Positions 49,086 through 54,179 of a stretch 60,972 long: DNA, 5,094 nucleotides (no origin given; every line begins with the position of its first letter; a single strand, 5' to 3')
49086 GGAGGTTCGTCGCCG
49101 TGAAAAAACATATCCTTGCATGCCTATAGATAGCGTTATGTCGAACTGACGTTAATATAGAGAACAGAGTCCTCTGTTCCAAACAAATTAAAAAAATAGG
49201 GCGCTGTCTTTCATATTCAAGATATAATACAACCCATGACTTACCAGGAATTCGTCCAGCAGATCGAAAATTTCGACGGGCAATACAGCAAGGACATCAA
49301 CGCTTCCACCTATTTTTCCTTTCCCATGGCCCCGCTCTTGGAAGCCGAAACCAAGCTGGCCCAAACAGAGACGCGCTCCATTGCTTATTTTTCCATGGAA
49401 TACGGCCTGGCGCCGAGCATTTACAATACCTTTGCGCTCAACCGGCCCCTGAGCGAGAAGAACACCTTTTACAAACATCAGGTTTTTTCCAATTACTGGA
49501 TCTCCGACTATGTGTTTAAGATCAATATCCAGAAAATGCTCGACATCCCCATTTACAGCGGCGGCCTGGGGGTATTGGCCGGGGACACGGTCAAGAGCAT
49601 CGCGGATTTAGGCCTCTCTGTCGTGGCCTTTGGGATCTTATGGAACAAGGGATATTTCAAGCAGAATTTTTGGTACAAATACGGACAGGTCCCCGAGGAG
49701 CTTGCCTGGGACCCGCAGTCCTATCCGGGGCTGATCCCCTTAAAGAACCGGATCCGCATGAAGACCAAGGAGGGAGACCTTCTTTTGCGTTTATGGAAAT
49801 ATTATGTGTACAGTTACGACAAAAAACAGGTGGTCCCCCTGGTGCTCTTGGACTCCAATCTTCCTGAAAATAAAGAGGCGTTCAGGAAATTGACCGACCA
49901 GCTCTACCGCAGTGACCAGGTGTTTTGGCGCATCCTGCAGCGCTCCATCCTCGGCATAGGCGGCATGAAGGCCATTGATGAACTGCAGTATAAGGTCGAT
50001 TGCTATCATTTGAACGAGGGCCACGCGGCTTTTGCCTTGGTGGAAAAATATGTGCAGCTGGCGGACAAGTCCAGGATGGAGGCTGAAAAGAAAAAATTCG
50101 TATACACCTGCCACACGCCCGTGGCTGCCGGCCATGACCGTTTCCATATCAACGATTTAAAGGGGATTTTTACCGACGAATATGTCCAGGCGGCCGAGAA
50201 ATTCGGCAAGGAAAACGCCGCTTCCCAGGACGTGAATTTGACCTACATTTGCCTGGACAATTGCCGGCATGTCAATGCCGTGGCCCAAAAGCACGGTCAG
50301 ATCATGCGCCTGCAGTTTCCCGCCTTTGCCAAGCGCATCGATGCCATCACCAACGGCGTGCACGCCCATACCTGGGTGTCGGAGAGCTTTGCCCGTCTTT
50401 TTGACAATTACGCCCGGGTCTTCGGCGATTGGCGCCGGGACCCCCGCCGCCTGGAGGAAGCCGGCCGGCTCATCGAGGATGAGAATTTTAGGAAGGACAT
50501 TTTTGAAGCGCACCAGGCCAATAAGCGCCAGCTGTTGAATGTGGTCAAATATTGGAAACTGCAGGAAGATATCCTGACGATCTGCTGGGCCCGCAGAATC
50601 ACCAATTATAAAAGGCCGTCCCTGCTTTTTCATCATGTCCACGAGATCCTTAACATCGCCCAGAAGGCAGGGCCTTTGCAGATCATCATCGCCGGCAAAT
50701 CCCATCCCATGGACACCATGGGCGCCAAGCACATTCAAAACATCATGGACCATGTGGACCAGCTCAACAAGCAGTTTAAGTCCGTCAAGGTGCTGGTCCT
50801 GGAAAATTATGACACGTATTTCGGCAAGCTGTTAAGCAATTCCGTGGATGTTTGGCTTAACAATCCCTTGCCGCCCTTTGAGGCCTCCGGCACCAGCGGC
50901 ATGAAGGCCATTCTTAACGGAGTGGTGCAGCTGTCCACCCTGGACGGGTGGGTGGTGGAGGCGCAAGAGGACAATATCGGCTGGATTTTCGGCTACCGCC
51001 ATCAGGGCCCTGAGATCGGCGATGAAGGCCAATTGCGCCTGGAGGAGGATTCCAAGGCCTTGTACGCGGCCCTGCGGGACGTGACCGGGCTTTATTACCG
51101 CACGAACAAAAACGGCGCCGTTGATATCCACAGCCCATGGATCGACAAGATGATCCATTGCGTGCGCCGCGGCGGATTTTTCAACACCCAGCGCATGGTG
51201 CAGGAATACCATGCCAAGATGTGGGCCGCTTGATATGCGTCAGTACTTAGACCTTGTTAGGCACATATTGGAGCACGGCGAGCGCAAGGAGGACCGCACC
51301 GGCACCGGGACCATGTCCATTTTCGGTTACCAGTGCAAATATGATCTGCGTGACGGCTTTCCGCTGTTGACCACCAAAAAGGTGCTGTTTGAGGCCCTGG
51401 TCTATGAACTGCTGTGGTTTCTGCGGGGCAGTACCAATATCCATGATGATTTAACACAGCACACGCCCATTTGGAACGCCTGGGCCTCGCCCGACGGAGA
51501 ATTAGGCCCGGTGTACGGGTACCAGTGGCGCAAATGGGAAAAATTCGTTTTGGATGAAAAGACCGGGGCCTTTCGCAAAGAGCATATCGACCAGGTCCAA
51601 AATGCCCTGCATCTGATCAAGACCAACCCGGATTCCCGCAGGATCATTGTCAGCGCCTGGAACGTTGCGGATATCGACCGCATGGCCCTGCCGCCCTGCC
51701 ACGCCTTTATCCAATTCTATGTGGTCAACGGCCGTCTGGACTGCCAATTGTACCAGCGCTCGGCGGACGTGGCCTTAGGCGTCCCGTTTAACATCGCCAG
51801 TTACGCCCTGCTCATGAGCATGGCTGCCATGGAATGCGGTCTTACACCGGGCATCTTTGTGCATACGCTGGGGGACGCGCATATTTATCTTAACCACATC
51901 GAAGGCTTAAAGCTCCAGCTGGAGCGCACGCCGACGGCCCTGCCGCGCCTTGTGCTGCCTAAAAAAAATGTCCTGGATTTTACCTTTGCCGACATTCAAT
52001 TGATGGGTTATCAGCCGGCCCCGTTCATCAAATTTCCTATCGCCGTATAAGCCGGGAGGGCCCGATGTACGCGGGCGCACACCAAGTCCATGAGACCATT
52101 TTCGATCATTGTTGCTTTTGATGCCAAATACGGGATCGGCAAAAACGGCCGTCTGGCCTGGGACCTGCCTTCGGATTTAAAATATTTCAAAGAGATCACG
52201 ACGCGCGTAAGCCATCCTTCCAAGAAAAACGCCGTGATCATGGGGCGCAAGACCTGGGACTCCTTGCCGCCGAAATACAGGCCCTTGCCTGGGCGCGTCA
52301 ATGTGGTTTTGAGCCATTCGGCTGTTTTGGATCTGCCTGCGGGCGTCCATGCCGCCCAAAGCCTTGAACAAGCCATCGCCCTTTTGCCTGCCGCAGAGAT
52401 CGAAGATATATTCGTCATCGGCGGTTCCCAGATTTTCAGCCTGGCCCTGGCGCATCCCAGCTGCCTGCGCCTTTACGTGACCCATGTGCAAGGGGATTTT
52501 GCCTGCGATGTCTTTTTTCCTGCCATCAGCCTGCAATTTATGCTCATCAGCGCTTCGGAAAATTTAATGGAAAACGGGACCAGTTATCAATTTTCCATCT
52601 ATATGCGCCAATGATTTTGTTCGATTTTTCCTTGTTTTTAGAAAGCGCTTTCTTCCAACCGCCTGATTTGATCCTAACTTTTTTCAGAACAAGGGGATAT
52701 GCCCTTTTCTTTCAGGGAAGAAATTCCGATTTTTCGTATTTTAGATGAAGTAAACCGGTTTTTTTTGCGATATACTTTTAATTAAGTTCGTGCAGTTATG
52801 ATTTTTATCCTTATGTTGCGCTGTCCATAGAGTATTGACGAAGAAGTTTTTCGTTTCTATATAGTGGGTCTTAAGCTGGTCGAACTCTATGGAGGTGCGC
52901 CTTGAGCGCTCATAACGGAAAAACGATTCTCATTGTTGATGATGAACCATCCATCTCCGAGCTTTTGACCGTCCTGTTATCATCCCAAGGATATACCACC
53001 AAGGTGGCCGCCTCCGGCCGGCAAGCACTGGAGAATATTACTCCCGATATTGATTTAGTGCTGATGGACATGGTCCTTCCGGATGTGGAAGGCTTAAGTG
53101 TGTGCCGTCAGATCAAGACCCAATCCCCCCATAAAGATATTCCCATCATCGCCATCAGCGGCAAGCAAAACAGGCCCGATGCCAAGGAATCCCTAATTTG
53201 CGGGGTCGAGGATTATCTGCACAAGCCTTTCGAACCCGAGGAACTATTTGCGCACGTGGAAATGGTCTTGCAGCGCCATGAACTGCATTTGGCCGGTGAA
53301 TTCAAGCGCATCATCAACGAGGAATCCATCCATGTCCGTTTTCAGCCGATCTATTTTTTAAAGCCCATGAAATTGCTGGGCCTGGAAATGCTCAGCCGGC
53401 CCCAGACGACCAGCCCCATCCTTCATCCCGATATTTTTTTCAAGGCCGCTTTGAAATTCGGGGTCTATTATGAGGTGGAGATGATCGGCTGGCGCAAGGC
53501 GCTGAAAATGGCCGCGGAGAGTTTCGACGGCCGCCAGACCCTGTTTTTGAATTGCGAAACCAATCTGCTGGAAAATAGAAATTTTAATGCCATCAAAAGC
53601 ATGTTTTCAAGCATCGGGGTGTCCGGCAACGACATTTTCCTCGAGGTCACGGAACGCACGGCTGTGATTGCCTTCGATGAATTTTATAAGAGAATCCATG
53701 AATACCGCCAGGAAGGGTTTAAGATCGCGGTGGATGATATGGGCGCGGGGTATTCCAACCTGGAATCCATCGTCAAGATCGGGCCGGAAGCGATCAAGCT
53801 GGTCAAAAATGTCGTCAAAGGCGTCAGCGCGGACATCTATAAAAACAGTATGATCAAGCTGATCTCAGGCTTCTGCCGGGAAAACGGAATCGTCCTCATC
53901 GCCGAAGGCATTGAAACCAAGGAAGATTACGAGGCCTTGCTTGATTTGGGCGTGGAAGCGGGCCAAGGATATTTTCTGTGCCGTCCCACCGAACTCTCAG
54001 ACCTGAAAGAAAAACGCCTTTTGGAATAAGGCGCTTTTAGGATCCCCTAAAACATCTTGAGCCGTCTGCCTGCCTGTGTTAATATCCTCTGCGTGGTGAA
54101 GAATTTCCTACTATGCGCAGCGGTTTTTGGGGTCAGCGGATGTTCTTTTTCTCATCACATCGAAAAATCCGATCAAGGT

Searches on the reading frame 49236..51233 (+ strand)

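Call 52: search_protein_families(library=pfam, proteins=[window:49236-51233:+], max_evalue=0.00001)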
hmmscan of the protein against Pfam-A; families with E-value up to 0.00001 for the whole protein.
window:49236-51233:+ (665 aa): 1 family
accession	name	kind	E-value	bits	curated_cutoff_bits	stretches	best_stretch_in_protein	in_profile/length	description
PF00343.26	Phosphorylase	-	2.3e-40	139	27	1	326-587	317-598/713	Carbohydrate phosphorylase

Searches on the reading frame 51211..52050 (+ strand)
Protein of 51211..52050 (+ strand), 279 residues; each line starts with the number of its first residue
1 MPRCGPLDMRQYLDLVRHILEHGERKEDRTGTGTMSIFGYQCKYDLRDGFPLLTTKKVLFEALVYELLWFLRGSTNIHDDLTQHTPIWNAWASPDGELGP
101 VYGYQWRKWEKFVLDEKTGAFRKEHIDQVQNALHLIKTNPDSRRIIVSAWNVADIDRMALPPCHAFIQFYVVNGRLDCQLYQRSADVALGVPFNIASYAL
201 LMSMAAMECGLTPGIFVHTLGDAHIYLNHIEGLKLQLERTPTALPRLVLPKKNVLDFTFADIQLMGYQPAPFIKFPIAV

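Call 52: search_protein_families(library=pfam, proteins=[window:51211-52050:+], max_evalue=0.00001)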
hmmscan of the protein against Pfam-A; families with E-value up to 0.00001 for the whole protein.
window:51211-52050:+ (279 aa): 1 family
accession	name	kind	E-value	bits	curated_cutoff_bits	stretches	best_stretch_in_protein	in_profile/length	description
PF00303.24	Thymidylat_synt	-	6.8e-113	376.7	24.3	1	10-279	1-266/266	Thymidylate synthase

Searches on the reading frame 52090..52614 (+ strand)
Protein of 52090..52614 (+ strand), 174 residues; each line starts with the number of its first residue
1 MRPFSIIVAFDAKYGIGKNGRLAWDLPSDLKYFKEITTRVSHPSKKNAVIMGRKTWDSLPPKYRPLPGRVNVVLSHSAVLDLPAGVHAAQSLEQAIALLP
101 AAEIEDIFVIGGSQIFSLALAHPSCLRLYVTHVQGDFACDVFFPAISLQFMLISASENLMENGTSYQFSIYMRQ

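Call 52: search_protein_families(library=pfam, proteins=[window:52090-52614:+], max_evalue=0.00001)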
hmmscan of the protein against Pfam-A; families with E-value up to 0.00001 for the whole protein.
window:52090-52614:+ (174 aa): 1 family
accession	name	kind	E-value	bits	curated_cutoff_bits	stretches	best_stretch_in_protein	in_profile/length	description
PF00186.24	DHFR_1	-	7.4e-40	136.7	25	1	4-173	2-159/159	Dihydrofolate reductase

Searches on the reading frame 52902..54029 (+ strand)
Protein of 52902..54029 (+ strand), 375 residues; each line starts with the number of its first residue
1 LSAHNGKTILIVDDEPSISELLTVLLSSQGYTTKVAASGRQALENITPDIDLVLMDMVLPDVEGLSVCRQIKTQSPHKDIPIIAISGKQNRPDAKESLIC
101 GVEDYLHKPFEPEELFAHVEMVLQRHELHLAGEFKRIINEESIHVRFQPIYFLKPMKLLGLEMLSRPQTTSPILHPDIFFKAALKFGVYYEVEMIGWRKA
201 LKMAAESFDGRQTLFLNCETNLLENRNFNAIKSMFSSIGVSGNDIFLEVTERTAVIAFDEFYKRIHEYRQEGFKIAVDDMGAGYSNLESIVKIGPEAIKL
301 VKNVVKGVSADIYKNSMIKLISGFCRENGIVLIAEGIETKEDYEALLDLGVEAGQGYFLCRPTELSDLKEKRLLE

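Call 6: search_protein_families(library=pfam, proteins=[window:52902-54029:+])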
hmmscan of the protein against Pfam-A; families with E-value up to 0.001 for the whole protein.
window:52902-54029:+ (375 aa): 3 families
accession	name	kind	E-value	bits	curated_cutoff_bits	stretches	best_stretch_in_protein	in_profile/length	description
PF00563.25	EAL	-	9.4e-40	136.9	31.3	1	136-362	6-236/236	EAL domain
PF00072.30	Response_reg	-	2.7e-28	98.8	30.2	1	9-119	1-110/111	Response regulator receiver domain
PF23198.2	PDE8A_N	-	0.00089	19.6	29.6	0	6-96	10-101/147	PDE8A-like, N-terminal domain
